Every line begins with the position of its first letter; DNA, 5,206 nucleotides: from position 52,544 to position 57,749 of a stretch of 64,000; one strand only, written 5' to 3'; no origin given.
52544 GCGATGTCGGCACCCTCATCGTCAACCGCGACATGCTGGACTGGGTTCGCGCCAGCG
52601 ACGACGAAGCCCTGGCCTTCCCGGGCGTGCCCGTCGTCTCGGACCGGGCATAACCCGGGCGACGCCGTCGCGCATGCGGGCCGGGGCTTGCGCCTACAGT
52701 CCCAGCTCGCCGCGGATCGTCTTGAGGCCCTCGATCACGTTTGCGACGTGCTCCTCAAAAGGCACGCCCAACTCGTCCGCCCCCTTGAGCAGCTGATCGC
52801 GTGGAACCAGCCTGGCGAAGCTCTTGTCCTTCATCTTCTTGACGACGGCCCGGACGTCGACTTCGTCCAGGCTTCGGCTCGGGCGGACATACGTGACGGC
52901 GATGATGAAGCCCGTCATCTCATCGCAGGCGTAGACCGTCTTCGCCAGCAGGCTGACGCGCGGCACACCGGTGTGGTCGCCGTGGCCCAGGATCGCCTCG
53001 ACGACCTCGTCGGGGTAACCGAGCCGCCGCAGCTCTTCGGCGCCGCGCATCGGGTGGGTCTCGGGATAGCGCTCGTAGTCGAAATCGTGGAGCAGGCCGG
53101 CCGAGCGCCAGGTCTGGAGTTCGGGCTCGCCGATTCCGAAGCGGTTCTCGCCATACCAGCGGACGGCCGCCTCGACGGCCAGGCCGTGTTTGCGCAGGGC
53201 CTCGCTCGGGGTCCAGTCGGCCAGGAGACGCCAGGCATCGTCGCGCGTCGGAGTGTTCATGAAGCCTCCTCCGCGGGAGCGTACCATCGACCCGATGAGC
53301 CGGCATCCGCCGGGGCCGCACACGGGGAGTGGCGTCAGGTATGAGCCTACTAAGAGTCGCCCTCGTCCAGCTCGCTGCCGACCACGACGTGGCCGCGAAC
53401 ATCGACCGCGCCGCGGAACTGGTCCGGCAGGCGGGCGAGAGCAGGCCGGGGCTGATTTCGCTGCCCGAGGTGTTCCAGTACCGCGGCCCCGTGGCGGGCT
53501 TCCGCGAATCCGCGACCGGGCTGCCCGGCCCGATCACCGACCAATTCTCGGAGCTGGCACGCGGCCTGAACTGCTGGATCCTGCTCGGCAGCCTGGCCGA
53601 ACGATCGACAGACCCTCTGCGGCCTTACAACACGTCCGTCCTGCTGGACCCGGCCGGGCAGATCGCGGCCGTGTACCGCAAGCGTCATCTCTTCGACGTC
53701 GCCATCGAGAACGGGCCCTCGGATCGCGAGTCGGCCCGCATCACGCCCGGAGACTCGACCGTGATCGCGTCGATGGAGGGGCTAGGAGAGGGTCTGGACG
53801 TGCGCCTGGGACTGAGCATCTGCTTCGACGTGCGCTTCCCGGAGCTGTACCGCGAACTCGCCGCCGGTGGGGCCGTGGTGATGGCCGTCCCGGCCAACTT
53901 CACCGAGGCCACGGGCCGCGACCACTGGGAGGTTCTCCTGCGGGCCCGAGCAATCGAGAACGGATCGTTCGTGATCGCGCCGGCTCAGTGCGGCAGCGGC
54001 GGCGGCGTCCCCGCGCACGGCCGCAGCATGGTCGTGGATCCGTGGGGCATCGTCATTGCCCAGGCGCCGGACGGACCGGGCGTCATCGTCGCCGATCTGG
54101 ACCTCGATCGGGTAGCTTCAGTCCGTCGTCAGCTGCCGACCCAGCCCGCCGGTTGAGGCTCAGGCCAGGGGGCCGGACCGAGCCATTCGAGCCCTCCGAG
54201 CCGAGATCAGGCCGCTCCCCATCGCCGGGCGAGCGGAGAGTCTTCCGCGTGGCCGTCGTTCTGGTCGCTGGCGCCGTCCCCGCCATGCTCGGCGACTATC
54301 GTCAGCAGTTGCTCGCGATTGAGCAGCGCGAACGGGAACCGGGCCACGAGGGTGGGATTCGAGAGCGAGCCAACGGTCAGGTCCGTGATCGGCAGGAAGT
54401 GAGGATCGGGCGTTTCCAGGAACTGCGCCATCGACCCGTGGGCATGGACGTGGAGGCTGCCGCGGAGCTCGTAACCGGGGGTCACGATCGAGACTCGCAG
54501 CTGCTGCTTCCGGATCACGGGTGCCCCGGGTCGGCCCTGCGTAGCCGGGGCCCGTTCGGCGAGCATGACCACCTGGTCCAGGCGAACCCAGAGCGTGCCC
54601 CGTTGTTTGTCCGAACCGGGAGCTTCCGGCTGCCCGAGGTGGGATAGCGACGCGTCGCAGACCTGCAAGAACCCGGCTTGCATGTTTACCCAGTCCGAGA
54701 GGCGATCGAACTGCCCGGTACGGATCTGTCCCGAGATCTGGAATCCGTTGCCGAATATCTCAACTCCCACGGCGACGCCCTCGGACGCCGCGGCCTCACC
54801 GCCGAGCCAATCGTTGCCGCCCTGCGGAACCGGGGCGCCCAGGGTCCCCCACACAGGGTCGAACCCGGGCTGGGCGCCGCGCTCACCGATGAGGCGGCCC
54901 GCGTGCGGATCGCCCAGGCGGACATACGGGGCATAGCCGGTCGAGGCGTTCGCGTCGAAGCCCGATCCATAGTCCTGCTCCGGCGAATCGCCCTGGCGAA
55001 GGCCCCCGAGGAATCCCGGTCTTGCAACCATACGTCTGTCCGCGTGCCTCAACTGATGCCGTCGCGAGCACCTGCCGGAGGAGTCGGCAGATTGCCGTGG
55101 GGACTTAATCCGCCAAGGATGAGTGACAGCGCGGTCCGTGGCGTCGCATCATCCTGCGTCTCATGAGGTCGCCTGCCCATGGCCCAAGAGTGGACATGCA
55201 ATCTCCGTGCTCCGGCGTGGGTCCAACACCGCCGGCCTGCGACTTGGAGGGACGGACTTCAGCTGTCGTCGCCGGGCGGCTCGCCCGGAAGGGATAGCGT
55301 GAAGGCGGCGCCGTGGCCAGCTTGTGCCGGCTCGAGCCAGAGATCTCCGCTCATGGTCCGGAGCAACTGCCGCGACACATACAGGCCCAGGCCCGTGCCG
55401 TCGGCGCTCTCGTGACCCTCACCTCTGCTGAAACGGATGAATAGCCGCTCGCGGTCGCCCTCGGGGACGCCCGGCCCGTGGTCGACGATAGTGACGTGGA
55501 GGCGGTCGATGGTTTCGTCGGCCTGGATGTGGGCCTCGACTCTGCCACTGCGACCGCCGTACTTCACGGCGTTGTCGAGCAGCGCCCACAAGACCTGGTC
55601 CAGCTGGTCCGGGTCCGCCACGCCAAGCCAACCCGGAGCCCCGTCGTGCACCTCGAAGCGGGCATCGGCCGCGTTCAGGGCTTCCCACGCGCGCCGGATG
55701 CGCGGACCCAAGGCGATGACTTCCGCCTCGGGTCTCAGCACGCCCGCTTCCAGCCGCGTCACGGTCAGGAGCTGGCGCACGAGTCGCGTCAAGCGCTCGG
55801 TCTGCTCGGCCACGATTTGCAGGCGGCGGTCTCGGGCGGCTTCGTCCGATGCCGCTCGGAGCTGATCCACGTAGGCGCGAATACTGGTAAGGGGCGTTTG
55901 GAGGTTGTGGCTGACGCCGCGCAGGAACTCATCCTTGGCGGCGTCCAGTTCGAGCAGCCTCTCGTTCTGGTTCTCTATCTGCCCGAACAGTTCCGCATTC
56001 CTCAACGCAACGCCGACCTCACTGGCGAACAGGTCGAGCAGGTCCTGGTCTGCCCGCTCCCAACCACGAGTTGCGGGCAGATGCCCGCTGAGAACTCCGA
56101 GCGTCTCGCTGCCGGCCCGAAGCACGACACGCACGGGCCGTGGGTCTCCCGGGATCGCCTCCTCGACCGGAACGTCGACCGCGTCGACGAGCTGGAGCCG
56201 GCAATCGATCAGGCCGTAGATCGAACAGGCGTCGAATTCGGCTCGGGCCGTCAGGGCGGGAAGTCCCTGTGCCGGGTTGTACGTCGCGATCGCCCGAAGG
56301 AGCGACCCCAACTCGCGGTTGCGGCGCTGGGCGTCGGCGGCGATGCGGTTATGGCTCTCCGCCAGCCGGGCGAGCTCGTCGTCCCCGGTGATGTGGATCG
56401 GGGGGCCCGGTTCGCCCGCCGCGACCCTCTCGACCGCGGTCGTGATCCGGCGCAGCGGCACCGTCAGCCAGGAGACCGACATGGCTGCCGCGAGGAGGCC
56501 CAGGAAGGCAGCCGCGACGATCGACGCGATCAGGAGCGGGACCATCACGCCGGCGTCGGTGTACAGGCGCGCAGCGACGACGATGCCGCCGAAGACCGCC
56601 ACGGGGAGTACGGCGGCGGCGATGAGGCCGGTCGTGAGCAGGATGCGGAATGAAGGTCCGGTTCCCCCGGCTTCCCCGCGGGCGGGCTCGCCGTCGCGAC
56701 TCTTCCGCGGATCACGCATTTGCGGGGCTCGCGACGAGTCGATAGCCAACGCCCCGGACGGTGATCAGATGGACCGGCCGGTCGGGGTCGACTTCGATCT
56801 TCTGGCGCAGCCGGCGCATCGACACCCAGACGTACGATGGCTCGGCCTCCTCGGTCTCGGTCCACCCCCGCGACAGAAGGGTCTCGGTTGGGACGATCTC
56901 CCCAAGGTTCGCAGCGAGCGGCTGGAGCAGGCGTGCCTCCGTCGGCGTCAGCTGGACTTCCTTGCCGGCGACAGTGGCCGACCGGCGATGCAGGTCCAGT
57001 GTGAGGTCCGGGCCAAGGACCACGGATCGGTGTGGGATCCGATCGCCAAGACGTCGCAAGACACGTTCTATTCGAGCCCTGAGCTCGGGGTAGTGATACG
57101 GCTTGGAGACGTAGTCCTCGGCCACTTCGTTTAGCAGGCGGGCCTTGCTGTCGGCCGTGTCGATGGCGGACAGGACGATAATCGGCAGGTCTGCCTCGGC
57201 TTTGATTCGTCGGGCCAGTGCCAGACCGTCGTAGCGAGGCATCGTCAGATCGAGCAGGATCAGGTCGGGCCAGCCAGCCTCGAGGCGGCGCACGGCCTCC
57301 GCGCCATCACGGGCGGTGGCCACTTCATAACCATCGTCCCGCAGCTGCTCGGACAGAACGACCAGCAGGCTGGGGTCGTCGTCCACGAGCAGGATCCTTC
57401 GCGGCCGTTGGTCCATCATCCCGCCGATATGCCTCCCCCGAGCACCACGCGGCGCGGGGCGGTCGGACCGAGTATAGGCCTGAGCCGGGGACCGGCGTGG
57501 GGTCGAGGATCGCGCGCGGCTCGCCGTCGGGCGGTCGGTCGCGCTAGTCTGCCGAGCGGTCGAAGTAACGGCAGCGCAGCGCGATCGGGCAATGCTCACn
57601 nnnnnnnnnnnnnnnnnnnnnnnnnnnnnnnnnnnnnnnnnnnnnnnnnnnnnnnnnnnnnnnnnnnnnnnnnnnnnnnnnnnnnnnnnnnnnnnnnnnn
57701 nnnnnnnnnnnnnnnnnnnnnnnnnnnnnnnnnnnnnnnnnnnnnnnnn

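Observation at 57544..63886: Compatible-solute operon combining two alternative glycosylglycerate synthesis routes with glycerate kinase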

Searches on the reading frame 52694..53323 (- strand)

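Call 43: search_protein_families(library=pfam, proteins=[window:52694-53323:-], max_evalue=0.001)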
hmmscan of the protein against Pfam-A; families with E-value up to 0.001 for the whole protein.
window:52694-53323:- (209 aa): 1 family
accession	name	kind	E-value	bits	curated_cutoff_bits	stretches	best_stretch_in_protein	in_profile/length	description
PF01966.28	HD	-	6.1e-07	30.2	22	1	46-135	4-112/116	HD domain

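Call 93: search_protein_families(library=ncbifam, proteins=[window:52694-53323:-], max_evalue=0.00001)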
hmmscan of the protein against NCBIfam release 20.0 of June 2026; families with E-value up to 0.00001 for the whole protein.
window:52694-53323:- (209 aa): 1 family
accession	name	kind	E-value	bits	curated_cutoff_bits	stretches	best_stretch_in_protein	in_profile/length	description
NF045665.1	NTPtran_DVU1551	equivalog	4.8e-07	29.1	315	1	23-134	197-308/359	DVU_1551 family NTP transferase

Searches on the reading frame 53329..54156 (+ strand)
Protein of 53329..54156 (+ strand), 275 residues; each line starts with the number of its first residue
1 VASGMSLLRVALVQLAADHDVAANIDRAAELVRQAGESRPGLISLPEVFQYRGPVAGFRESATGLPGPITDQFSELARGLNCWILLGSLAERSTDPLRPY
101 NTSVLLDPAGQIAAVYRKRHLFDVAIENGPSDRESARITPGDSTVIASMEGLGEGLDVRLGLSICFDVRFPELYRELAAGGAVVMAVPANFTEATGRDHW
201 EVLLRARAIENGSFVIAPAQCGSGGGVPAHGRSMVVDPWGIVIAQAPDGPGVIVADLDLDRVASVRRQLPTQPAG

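Call 43: search_protein_families(library=pfam, proteins=[window:53329-54156:+], max_evalue=0.001)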
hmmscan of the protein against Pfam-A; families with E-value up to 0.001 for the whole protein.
window:53329-54156:+ (275 aa): 1 family
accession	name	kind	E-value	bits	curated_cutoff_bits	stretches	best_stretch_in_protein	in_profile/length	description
PF00795.27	CN_hydrolase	-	3.3e-59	200.8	23.2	1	9-267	1-256/256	Carbon-nitrogen hydrolase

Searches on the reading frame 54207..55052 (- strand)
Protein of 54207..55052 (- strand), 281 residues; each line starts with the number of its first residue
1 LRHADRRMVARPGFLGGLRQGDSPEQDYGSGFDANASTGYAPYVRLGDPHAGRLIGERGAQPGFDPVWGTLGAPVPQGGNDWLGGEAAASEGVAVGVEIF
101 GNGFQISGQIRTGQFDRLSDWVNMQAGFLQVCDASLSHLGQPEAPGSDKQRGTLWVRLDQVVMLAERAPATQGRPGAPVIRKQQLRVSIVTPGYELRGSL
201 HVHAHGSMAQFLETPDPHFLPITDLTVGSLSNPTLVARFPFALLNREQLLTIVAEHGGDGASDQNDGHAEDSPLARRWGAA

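Call 43: search_protein_families(library=pfam, proteins=[window:54207-55052:-], max_evalue=0.001)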
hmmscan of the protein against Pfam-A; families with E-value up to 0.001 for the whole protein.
window:54207-55052:- (281 aa): 1 family
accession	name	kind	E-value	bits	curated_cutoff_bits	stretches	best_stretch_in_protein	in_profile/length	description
PF20660.2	DUF6812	-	3e-08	34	27.1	0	196-248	2-52/53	Family of unknown function (DUF6812)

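Call 93: search_protein_families(library=ncbifam, proteins=[window:54207-55052:-], max_evalue=0.00001)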
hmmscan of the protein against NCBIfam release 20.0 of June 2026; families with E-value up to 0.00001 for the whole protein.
window:54207-55052:- (281 aa): 0 families

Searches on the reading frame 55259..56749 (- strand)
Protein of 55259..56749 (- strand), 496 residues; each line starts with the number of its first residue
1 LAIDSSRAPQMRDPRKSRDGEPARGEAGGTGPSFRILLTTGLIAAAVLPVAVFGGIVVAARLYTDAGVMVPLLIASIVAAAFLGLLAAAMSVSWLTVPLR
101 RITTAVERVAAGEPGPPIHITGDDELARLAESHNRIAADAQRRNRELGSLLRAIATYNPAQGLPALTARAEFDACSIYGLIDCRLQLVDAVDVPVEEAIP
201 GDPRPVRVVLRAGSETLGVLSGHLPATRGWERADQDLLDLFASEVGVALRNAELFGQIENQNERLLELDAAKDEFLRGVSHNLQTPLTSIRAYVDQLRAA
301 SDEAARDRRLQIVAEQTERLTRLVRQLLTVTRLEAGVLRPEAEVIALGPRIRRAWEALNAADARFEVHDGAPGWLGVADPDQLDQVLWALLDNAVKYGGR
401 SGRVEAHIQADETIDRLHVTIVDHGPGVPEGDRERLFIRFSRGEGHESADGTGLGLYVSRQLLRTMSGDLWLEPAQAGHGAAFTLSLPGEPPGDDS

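Call 3: search_protein_families(library=pfam, proteins=[window:55259-56749:-], max_evalue=0.01)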
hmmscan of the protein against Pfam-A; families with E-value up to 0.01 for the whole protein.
window:55259-56749:- (496 aa): 5 families
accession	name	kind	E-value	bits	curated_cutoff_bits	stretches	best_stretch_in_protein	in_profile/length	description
PF02518.31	HATPase_c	-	1.9e-25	89.9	26.4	1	379-489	2-109/111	Histidine kinase-, DNA gyrase B-, and HSP90-like ATPase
PF00512.31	HisKA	-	2e-13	50.6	26.9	1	271-336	1-66/66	His Kinase A (phospho-acceptor) domain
PF00672.30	HAMP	-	1e-07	32.6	25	1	93-137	4-48/53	HAMP domain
PF13581.12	HATPase_c_2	-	2.2e-05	24.9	27.4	1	391-466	40-112/127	Histidine kinase-like ATPase domain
PF13492.12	GAF_3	-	0.00014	22.7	27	1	208-251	86-129/129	GAF domain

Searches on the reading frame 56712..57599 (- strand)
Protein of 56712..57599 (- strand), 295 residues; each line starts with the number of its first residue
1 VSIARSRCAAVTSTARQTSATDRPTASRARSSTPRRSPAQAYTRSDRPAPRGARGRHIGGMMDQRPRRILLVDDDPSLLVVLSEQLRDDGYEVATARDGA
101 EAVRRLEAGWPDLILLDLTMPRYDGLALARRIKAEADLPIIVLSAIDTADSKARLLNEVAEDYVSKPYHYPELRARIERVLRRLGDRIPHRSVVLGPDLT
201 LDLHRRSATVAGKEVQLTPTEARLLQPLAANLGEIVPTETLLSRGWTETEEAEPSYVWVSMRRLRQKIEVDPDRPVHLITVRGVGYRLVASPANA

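Call 3: search_protein_families(library=pfam, proteins=[window:56712-57599:-], max_evalue=0.01)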
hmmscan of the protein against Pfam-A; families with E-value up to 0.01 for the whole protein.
window:56712-57599:- (295 aa): 2 families
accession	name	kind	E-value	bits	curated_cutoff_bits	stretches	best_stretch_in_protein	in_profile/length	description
PF00072.30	Response_reg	-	5.9e-28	97.7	30.2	1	69-178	1-111/111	Response regulator receiver domain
PF00486.34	Trans_reg_C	-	3.3e-20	72.4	26.2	1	212-288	1-77/77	Transcriptional regulatory protein, C terminal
